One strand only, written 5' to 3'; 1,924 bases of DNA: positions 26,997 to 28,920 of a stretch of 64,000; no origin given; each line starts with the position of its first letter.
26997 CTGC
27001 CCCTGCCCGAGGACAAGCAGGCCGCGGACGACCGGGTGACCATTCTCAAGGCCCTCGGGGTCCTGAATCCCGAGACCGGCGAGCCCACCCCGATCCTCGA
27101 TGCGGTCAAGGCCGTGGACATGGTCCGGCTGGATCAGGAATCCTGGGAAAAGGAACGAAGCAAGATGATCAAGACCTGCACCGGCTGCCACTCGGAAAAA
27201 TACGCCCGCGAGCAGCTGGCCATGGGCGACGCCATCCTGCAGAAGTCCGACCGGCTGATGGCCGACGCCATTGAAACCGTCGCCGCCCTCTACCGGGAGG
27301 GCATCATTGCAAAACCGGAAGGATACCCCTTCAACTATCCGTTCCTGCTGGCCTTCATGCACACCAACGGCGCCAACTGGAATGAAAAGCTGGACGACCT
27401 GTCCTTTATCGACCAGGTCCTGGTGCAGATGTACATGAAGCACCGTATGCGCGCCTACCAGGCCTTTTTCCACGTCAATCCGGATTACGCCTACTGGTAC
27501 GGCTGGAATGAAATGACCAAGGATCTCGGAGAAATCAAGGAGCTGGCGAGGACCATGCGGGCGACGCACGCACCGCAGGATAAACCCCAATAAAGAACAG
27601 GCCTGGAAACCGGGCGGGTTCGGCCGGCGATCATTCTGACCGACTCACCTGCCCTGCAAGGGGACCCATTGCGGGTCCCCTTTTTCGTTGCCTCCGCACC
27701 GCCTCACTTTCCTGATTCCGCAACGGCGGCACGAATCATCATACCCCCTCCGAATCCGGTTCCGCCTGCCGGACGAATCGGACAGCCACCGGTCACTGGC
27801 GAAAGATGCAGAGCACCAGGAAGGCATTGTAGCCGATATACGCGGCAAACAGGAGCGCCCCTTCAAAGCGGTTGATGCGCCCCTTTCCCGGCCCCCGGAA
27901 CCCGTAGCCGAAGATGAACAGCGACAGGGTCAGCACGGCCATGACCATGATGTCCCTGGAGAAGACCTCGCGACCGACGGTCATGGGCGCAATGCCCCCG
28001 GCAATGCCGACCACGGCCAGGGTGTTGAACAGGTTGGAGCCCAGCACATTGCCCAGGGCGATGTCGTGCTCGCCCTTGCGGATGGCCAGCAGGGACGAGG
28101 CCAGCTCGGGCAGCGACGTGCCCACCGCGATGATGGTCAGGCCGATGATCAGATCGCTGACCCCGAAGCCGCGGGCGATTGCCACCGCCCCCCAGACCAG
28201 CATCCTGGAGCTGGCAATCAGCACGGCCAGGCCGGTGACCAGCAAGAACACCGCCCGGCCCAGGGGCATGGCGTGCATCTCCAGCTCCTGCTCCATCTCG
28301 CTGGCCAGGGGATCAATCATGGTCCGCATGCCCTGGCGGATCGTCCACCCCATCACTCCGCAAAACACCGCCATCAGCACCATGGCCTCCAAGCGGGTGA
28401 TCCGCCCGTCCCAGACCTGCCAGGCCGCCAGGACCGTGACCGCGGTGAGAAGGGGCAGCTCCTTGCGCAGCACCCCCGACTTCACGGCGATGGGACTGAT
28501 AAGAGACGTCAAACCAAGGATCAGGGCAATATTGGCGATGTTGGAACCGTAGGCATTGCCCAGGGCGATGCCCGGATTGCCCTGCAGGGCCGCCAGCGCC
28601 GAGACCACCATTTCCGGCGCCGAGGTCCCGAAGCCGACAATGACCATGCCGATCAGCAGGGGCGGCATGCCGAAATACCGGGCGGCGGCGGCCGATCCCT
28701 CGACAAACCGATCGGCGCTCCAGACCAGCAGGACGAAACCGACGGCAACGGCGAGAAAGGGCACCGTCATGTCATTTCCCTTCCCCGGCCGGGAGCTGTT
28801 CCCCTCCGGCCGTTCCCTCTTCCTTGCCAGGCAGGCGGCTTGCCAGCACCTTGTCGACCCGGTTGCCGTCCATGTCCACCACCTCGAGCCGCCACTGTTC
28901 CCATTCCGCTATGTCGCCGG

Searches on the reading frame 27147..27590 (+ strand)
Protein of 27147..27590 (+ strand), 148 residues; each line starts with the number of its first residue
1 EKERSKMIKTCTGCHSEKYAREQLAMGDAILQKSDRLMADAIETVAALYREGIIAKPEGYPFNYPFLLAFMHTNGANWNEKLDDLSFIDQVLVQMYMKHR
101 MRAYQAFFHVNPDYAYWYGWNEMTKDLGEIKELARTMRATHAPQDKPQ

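Call 25: search_solved_structures(query=window:27147-27590:+, max_evalue=10, show_alignments=5)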
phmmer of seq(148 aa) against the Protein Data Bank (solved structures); distinct sequences matched with E-value up to 10: 12.
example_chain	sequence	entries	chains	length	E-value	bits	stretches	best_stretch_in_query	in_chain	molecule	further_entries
4fas_A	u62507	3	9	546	0.0003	24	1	6-139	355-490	Hydroxylamine oxidoreductase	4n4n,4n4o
6m0p_A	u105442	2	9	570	0.00033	23.9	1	6-139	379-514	Aerobic hydroxylamine oxidoreductase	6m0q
1fgj_A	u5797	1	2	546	0.00037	23.7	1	6-139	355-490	HYDROXYLAMINE OXIDOREDUCTASE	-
6h5l_A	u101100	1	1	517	0.00041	23.6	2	82-138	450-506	Similar to hydroxylamine oxidoreductase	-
6t5e_A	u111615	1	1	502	0.0015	21.8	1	3-139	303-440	Hydroxylamine oxidoreductase-like protein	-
4n4j_A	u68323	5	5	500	0.0087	19.3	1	3-138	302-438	hydroxylamine oxidoreductase | Similar to hydroxylamine oxidoreductase hao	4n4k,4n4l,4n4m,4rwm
4qo5_A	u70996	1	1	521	0.095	15.9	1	2-39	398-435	Hypothetical multiheme protein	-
1c53_A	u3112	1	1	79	0.59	13.3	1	6-38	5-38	CYTOCHROME C553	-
6hif_G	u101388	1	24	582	1.1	12.5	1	2-35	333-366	Hydrazine dehydrogenase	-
8ztw_A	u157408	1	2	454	1.2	12.3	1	63-120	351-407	Multifunctional glycoside hydrolase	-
8azw_j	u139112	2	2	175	1.3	12.2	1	67-115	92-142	uL22 (60S ribosomal protein L17) | 50S ribosomal protein L22, chloroplastic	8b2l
9uct_A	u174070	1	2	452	1.5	12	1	63-121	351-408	beta-glucosidase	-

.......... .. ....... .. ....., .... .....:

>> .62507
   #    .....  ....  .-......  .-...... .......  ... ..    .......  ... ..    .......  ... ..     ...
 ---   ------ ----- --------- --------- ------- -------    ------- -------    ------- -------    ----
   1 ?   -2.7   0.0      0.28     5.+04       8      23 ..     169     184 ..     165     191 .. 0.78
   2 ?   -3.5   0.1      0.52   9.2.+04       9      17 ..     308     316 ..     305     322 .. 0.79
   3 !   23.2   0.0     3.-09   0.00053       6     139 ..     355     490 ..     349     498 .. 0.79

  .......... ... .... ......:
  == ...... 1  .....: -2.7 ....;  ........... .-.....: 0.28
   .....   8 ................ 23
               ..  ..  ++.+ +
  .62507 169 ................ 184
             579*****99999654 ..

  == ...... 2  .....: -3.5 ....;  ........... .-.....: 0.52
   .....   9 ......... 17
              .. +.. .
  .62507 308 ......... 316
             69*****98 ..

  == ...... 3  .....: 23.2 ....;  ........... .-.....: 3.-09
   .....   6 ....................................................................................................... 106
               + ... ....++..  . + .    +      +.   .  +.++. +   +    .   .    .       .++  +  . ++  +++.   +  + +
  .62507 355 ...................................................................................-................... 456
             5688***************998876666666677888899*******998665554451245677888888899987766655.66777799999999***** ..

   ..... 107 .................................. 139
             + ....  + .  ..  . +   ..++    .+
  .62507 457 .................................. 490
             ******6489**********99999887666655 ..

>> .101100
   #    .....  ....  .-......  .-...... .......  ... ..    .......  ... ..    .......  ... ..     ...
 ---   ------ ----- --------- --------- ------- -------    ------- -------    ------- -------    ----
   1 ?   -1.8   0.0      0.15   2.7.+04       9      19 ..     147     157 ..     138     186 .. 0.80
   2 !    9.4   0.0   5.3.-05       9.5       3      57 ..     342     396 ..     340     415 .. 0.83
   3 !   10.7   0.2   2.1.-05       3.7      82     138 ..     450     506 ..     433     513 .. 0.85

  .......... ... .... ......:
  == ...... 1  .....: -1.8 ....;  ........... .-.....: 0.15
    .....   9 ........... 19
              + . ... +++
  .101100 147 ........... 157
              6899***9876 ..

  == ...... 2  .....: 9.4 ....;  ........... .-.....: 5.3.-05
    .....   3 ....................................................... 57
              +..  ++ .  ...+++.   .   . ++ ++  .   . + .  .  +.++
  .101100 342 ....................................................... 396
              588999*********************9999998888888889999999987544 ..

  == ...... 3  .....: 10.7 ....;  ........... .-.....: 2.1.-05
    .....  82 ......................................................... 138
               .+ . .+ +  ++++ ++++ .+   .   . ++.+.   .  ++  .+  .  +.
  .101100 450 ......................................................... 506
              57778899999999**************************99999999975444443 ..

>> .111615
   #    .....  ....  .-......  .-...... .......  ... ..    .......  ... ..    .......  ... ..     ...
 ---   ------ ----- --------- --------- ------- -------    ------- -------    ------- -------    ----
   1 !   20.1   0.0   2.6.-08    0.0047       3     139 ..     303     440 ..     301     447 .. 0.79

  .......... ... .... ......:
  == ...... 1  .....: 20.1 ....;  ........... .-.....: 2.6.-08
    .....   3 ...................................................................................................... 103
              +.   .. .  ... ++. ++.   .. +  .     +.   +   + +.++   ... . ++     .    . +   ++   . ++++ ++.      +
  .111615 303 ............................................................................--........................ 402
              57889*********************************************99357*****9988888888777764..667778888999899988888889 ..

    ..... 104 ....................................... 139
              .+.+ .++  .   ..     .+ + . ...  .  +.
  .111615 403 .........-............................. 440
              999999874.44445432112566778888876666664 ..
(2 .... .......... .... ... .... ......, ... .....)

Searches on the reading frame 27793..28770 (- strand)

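Call 38: search_protein_families(library=pfam, proteins=[window:27793-28770:-], max_evalue=0.001)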
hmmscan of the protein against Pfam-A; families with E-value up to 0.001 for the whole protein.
window:27793-28770:- (325 aa): 1 family
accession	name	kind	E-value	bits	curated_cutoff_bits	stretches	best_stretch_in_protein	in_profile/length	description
PF01699.29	Na_Ca_ex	-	1.6e-67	226.6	24.9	2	173-319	2-150/151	Sodium/calcium exchanger protein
